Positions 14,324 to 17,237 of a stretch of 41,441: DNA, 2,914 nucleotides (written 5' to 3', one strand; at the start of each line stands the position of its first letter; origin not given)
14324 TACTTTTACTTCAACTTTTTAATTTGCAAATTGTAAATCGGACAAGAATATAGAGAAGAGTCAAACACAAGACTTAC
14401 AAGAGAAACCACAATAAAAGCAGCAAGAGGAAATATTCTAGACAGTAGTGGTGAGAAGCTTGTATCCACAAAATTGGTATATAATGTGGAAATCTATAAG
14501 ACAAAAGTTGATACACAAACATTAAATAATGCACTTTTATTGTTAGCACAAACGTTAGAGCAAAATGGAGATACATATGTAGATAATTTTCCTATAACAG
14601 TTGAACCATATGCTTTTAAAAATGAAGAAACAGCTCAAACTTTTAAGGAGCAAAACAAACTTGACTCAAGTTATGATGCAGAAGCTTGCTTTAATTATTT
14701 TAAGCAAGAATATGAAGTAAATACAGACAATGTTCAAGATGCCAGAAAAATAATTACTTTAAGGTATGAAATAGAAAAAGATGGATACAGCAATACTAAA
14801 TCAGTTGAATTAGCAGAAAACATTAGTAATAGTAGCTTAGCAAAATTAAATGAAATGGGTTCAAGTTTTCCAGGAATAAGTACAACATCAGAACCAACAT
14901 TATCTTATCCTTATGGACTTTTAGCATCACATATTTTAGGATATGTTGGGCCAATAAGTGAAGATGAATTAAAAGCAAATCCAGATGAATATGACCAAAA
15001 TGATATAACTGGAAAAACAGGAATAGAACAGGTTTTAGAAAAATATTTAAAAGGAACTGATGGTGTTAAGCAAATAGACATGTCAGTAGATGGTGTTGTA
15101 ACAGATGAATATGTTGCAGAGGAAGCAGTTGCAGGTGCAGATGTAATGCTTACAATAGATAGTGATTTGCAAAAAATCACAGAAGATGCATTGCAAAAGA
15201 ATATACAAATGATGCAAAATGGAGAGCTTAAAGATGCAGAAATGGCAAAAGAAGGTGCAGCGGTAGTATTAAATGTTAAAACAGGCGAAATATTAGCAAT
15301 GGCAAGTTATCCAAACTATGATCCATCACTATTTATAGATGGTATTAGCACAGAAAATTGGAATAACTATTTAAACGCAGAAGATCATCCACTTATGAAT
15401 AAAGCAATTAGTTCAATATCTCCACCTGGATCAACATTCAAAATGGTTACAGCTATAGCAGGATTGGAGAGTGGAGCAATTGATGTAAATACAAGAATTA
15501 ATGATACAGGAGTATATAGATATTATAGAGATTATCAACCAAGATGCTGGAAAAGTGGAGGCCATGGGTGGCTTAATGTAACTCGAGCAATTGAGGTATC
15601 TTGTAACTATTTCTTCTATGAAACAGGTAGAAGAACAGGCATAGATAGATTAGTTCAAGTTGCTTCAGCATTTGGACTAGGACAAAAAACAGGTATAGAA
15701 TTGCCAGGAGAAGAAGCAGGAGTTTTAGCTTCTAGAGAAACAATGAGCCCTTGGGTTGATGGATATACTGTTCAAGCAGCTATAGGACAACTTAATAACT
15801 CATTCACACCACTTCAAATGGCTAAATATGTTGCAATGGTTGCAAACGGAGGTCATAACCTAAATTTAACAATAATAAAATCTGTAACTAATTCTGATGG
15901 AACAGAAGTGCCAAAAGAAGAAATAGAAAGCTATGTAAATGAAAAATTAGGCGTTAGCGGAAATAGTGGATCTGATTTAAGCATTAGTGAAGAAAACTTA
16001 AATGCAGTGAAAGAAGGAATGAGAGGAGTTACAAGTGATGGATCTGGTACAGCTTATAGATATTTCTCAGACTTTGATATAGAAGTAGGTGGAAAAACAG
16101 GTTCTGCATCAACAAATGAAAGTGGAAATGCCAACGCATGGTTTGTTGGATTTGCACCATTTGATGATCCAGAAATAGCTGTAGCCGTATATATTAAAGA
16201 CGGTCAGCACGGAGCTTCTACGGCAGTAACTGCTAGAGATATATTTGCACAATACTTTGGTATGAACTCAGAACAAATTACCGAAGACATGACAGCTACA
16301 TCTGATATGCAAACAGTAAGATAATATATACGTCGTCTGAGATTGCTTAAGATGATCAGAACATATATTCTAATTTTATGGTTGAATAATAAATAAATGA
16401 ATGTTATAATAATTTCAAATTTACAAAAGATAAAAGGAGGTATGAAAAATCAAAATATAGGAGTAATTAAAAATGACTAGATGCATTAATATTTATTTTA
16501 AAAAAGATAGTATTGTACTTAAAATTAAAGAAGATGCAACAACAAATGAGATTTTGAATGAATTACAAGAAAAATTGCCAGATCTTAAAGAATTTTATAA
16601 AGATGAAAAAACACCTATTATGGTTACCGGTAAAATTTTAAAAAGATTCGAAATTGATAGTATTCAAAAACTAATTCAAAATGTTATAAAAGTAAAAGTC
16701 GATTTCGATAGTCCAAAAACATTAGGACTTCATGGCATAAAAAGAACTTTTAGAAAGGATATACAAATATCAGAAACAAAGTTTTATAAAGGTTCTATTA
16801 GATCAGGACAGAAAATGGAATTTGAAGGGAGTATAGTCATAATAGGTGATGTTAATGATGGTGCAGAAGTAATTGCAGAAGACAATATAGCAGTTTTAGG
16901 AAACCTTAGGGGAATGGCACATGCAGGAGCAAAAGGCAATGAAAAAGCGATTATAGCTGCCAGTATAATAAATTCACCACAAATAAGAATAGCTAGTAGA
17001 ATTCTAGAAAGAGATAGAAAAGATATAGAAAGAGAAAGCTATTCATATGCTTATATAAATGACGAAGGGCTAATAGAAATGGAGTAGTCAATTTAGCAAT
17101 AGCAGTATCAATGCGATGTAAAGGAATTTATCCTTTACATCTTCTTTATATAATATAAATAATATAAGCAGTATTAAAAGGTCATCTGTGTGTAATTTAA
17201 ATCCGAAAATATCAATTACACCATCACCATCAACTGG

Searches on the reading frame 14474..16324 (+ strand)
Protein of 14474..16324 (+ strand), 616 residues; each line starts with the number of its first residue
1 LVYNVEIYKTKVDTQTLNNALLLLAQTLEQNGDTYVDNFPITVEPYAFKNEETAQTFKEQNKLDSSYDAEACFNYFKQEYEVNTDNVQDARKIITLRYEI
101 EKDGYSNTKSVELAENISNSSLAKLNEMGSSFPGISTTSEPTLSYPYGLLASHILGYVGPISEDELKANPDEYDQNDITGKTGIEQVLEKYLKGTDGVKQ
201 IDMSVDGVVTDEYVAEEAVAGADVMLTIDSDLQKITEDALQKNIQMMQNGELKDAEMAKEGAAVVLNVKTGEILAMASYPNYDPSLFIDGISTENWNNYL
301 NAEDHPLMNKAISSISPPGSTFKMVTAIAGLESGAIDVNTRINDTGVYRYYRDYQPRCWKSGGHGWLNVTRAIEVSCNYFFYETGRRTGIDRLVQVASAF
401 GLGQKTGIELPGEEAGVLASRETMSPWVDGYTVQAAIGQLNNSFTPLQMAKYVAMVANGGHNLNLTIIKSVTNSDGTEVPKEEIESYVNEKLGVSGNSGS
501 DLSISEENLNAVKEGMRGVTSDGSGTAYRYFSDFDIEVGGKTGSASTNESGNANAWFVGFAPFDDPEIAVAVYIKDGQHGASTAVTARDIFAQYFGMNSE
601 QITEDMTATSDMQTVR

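Call 26: search_protein_families(library=pfam, proteins=[window:14474-16324:+])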
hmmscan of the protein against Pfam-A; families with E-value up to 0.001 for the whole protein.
window:14474-16324:+ (616 aa): 2 families
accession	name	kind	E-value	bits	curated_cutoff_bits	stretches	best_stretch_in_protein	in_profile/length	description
PF00905.27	Transpeptidase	-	3.8e-68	230.3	22.1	1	261-590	1-297/299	Penicillin binding protein transpeptidase domain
PF03717.20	PBP_dimer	-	5e-31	108.9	24.4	1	3-212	24-178/180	Penicillin-binding Protein dimerisation domain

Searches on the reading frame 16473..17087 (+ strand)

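Call 26: search_protein_families(library=pfam, proteins=[window:16473-17087:+])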
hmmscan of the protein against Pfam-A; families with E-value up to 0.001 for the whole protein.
window:16473-17087:+ (204 aa): 3 families
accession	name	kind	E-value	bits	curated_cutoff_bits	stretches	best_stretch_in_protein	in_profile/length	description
PF03775.22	MinC_C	-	6.3e-30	103.6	33.2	1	104-198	1-97/102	Septum formation inhibitor MinC, C-terminal domain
PF03961.19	FapA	-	4.8e-05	23.5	31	1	116-156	17-56/272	Flagellar Assembly Protein A beta solenoid domain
PF22642.1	MinC_N_1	-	0.00052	20.7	27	0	11-72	7-71/78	Cell-division inhibitor MinC, N-terminal domain-like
